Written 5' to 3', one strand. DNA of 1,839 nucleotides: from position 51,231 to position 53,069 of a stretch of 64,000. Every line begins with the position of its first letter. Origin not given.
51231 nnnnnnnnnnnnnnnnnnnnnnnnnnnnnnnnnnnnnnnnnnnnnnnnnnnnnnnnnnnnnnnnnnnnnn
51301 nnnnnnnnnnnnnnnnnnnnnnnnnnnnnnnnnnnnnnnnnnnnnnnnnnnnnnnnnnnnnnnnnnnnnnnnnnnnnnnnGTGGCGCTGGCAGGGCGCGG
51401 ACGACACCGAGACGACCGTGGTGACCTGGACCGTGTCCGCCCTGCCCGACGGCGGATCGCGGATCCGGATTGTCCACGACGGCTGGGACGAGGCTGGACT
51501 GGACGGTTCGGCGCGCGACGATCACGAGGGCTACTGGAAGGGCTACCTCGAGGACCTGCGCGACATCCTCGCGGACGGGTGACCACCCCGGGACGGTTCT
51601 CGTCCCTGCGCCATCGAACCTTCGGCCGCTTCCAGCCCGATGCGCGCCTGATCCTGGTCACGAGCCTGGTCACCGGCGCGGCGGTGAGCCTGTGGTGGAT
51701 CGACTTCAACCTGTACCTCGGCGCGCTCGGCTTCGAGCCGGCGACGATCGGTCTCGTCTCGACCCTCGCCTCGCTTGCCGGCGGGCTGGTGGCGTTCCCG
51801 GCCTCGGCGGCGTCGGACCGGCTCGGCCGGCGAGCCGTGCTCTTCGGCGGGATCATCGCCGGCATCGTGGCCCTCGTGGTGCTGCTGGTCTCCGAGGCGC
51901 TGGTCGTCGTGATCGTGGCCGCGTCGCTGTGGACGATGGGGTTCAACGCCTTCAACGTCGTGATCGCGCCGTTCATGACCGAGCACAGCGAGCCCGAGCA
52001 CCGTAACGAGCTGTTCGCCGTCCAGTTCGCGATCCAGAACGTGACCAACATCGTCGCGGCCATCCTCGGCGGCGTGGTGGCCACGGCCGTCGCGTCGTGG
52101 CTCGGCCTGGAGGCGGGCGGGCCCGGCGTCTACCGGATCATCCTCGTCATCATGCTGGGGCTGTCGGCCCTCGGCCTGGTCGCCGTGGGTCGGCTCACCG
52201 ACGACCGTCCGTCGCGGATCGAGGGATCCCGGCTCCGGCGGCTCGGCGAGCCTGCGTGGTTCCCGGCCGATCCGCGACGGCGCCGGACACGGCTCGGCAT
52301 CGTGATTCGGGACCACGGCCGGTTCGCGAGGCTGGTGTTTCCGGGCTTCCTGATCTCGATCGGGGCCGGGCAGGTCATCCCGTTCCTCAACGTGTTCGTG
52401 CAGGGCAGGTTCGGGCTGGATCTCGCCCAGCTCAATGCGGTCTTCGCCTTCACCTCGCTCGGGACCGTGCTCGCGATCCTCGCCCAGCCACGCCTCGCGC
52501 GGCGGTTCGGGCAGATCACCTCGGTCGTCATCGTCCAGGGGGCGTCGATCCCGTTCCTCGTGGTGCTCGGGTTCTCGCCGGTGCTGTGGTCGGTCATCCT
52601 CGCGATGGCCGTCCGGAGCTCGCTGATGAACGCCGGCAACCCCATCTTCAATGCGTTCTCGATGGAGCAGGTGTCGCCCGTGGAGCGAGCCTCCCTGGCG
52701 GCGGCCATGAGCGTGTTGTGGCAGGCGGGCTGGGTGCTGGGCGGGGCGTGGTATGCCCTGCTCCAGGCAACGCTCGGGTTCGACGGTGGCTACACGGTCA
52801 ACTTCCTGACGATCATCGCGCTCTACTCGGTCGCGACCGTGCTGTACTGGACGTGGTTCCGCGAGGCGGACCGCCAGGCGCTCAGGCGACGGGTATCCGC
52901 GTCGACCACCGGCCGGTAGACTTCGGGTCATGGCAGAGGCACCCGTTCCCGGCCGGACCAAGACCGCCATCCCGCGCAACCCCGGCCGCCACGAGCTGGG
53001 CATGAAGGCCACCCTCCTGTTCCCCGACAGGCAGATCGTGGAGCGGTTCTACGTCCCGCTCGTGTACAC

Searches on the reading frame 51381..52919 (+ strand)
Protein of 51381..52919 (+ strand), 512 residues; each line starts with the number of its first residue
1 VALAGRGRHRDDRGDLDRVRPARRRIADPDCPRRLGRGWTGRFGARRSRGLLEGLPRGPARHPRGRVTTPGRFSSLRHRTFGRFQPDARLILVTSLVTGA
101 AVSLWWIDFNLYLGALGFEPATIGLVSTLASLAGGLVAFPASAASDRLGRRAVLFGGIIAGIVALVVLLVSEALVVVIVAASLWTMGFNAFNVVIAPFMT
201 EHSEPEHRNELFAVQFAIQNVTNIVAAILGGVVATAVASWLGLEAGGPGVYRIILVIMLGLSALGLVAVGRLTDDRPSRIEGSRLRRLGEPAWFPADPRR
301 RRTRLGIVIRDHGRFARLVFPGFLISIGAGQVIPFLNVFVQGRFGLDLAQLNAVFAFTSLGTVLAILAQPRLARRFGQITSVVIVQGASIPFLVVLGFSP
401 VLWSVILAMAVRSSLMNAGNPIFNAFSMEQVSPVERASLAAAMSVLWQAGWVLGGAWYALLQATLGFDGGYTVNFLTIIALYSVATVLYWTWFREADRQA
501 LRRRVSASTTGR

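Call 5: search_protein_families(library=pfam, proteins=[window:51381-52919:+], max_evalue=0.01)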
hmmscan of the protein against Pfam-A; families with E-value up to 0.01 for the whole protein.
window:51381-52919:+ (512 aa): 3 families
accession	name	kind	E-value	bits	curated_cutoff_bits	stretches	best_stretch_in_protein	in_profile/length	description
PF07690.21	MFS_1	-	2.9e-30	105.8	33.4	1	93-454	3-346/347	Major Facilitator Superfamily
PF13347.12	MFS_2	-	1.7e-06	27.3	27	1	177-467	100-386/427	MFS/sugar transport protein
PF12832.13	MFS_1_like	-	1.9e-06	27.6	25.2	2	86-233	212-361/373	MFS_1 like family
